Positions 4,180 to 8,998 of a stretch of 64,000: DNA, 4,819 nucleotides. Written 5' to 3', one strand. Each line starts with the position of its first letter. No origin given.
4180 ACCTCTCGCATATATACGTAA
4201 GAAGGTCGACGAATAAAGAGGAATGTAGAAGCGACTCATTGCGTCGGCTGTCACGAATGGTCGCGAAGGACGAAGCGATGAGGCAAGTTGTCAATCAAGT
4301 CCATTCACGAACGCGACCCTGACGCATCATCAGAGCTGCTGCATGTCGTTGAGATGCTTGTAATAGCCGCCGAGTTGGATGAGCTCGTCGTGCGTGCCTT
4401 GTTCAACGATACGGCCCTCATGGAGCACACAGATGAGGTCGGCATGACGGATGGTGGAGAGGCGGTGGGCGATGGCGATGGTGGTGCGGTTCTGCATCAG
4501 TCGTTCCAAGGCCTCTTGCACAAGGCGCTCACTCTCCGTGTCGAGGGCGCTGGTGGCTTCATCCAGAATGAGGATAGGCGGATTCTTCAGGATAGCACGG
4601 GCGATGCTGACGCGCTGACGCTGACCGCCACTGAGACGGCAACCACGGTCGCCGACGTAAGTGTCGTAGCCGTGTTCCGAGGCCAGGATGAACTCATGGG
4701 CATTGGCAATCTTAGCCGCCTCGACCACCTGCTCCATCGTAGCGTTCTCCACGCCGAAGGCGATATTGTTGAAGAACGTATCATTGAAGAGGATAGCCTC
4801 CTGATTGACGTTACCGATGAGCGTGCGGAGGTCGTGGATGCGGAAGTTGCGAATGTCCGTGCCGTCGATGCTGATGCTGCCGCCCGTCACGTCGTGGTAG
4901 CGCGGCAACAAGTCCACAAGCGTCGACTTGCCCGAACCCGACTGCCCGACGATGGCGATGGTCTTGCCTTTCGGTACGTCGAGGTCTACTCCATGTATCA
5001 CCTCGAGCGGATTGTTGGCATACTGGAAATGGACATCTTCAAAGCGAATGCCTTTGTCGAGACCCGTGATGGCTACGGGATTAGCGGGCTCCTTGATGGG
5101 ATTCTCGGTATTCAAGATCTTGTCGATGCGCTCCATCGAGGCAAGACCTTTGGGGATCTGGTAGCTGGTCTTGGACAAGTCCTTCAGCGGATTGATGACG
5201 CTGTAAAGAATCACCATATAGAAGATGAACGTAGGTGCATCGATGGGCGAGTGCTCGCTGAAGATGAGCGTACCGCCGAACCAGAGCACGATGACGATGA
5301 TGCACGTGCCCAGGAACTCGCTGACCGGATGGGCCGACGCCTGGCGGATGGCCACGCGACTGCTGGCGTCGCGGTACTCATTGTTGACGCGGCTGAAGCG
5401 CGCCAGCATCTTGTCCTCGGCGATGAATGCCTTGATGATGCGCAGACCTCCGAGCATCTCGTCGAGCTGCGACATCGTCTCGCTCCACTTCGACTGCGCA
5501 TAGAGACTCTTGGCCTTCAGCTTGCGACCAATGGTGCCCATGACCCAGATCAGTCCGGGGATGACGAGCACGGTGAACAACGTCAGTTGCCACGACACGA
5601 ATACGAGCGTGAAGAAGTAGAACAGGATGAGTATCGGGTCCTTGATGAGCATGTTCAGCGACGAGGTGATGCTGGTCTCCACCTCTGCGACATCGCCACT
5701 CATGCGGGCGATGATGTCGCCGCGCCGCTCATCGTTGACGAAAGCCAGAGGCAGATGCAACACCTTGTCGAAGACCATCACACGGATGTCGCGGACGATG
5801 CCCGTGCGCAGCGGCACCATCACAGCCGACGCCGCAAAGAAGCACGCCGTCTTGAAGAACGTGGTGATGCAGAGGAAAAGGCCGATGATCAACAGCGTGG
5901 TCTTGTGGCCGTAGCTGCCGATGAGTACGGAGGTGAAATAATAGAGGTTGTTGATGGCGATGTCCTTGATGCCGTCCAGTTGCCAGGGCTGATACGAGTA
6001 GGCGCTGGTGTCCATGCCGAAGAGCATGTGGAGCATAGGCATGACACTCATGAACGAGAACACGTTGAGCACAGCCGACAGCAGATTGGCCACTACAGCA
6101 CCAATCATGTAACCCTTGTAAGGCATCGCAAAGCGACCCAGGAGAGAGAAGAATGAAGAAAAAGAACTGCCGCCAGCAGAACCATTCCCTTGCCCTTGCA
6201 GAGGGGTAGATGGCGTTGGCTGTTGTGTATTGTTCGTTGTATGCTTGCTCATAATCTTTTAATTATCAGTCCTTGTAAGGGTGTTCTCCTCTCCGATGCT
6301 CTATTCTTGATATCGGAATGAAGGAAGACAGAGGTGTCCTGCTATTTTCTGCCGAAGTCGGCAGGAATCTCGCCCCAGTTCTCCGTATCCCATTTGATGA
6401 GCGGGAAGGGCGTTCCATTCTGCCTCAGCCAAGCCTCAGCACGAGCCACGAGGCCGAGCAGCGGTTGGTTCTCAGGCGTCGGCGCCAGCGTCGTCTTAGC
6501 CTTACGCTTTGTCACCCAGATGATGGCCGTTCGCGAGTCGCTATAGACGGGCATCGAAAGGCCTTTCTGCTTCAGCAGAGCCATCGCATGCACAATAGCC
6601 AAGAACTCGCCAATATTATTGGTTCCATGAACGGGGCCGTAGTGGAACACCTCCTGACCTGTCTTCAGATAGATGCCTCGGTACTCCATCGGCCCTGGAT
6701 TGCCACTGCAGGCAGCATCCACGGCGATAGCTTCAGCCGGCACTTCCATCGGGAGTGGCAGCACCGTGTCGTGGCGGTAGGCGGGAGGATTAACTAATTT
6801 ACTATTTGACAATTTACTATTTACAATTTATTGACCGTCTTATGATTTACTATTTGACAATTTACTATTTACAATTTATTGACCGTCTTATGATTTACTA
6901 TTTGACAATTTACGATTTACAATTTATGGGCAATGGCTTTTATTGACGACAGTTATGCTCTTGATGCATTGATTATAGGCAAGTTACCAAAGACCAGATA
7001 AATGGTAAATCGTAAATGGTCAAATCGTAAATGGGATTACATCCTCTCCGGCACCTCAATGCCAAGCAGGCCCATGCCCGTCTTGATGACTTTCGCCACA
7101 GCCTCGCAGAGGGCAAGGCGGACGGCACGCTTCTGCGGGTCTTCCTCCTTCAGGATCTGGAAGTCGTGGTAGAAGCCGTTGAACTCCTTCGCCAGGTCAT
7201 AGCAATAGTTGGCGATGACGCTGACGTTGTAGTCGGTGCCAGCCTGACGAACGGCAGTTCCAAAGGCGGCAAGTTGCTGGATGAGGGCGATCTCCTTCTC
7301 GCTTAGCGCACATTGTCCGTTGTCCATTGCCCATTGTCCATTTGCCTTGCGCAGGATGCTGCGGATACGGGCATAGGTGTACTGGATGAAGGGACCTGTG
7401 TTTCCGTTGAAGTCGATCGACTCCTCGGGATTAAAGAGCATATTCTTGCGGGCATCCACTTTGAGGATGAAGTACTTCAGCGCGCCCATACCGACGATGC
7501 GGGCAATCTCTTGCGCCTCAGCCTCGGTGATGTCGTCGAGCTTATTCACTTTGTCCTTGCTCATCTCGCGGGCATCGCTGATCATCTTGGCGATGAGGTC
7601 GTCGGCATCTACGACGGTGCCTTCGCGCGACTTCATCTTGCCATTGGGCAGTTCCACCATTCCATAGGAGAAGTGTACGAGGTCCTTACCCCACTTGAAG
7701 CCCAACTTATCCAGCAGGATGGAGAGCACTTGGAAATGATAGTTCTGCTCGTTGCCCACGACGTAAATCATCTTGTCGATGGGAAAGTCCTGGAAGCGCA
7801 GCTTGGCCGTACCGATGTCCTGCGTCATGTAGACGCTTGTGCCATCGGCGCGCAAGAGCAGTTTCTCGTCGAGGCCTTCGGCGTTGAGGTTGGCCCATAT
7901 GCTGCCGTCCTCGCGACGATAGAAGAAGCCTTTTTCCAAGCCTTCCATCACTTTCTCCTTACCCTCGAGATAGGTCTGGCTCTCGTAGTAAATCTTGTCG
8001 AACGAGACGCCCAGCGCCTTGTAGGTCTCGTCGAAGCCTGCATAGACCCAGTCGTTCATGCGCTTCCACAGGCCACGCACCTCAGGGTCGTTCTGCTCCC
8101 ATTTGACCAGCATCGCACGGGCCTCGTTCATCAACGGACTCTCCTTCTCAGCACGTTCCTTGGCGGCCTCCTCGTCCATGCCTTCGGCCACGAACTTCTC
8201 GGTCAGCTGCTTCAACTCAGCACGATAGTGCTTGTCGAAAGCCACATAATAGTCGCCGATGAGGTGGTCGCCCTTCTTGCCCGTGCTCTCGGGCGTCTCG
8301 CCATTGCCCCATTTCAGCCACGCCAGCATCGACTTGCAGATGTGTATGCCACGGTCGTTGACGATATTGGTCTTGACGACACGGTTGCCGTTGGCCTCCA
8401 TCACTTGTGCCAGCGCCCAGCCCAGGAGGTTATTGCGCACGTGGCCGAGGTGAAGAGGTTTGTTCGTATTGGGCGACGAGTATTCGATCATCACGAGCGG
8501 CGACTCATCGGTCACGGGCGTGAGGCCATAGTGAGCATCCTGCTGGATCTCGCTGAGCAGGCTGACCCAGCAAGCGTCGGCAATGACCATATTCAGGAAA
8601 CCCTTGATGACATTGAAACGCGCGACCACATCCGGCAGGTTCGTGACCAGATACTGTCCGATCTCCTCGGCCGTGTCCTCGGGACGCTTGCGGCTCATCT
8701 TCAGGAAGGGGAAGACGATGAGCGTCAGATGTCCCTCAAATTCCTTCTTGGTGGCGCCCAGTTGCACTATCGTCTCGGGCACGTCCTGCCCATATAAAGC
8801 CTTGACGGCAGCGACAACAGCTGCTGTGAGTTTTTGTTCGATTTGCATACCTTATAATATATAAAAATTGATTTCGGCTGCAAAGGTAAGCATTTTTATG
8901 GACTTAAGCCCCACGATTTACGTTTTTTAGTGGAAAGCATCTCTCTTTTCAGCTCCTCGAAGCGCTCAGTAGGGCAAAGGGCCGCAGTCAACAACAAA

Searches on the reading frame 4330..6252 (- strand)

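Call 7: search_protein_families(library=pfam, proteins=[window:4330-6252:-], max_evalue=0.001)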
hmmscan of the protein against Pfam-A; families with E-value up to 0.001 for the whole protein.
window:4330-6252:- (640 aa): 6 families
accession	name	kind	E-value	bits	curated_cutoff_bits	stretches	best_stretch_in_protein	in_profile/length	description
PF00664.28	ABC_membrane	-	1e-38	134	28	1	106-349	25-270/274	ABC transporter transmembrane region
PF00005.33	ABC_tran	-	1.9e-30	106.7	25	1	420-568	2-137/137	ABC transporter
PF02463.25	SMC_N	-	3.8e-08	33.5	40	1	466-607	52-208/220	RecF/RecN/SMC N terminal domain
PF13555.12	AAA_29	-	3.7e-05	23.8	27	1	420-447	13-40/61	P-loop containing region of AAA domain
PF06414.18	Zeta_toxin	-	8e-05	22.6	22.3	1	430-470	17-57/199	Zeta toxin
PF13191.12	AAA_16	-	0.00038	21.4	32.6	1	431-585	26-159/167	AAA ATPase domain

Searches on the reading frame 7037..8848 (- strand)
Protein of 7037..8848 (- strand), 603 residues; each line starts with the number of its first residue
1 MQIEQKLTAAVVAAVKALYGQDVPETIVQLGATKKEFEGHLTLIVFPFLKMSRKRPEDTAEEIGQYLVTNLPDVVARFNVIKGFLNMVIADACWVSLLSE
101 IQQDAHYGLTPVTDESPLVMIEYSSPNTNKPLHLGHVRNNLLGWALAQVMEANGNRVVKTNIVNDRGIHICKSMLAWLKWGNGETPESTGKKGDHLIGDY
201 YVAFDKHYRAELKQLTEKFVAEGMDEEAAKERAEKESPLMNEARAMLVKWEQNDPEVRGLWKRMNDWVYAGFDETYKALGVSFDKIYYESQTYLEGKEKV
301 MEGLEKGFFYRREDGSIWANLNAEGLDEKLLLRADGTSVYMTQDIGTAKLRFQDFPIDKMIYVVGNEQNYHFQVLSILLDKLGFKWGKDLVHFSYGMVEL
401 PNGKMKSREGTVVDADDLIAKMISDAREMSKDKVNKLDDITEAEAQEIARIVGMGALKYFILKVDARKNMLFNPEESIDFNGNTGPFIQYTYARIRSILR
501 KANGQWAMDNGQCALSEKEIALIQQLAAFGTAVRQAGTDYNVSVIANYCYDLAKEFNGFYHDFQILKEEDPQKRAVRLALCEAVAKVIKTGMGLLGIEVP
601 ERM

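Call 7: search_protein_families(library=pfam, proteins=[window:7037-8848:-], max_evalue=0.001)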
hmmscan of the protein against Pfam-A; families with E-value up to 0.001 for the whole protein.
window:7037-8848:- (603 aa): 3 families
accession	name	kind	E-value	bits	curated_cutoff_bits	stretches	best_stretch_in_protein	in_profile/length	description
PF00750.26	tRNA-synt_1d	-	2.8e-45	155.2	23.3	1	112-472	15-347/349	tRNA synthetases class I (R), catalytic domain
PF05746.21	DALR_1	-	1e-34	119.6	22.3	1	488-603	1-117/117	DALR anticodon binding domain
PF03485.21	Arg_tRNA_synt_N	-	0.0008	20.4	21.5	0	6-88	2-84/85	Arginyl tRNA synthetase N terminal domain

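Call 14: find_related_loci(query=window:7037-8848:-, collection=genome_contigs, flank=1000)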
Query window:7037-8848:- (603 aa) in genome_contigs; peptide patterns used: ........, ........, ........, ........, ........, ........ (x = any residue, [..] = any of these).
600 stretches matched a pattern (row limit reached: there are more); 587 encode a relative of the query (tblastn E <= 1e-3); the best 80 are kept; 80 distinct loci.
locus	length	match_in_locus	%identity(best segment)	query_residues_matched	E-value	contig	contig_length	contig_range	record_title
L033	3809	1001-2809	92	1-603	0e+0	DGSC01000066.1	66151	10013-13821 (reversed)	MAG TPA_asm: Prevotellaceae bacterium UBA4372 UBA4372_contig_2646, whole genome shotgun sequence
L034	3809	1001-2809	90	1-603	0e+0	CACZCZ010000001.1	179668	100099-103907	MAG: uncultured Bacteroidales bacterium isolate RUG12512 genome assembly, contig: RUG12512_asm_1, whole genome shotgun s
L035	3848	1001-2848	85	1-603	0e+0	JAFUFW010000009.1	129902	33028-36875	MAG: Bacteroidaceae bacterium isolate RGIG4457 Roe_deer_Omasum-4__c2077, whole genome shotgun sequence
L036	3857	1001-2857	83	1-603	0e+0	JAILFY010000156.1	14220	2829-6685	MAG: Bacteroidaceae bacterium isolate RUI084 k141_6878507_flag=0_multi=60.0000_len=14220, whole genome shotgun sequence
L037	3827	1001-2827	79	1-603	0e+0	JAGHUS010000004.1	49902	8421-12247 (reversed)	MAG: Bacteroidales bacterium isolate E4_MB2_73 c_000000198459, whole genome shotgun sequence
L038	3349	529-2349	78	1-603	0e+0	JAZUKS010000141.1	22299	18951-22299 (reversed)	MAG: Bacteroidaceae bacterium isolate T1900045248_TH20190018.MAGScoT_cleanbin_000048 SGB_5698_k141_1255916, whole genome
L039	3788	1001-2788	79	1-603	0e+0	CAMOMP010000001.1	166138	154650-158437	MAG: uncultured Prevotellaceae bacterium isolate SRR873608_bin.136_metaWRAP_v1.3_MAG genome assembly, contig: NODE_93_le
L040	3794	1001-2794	78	1-603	0e+0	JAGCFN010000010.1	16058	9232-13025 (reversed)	MAG: Bacteroidaceae bacterium isolate RGIG9745 Yak_Omasum-4__c31188, whole genome shotgun sequence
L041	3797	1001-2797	77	1-603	0e+0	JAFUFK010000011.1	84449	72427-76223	MAG: Bacteroidaceae bacterium isolate RGIG4445 Roe_deer_Omasum-4__c4821, whole genome shotgun sequence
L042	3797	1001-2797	78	1-603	0e+0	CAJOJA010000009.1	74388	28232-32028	uncultured Bacteroidaceae bacterium isolate Red_deer_4_mag_4 genome assembly, contig: scaffold_293, whole genome shotgun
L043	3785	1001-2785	77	3-603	0e+0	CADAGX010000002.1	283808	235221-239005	MAG: uncultured Bacteroidales bacterium isolate RUG13285 genome assembly, contig: RUG13285_asm_2, whole genome shotgun s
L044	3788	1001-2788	78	1-603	0e+0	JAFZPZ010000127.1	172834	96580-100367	MAG: Bacteroidaceae bacterium isolate RGIG7992 Water_buffalos_Rumen-1__c1230069, whole genome shotgun sequence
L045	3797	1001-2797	77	1-603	0e+0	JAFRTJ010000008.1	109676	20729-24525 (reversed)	MAG: Bacteroidaceae bacterium isolate RGIG2783 Goat_Omasum-6__c197, whole genome shotgun sequence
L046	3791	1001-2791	77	1-603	0e+0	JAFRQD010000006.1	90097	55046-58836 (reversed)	MAG: Bacteroidaceae bacterium isolate RGIG2699 Goat_Omasum-3__c65932, whole genome shotgun sequence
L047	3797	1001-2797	77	1-603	0e+0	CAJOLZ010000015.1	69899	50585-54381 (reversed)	uncultured Bacteroidaceae bacterium isolate Reindeer_1_mag_97 genome assembly, contig: scaffold_546, whole genome shotgu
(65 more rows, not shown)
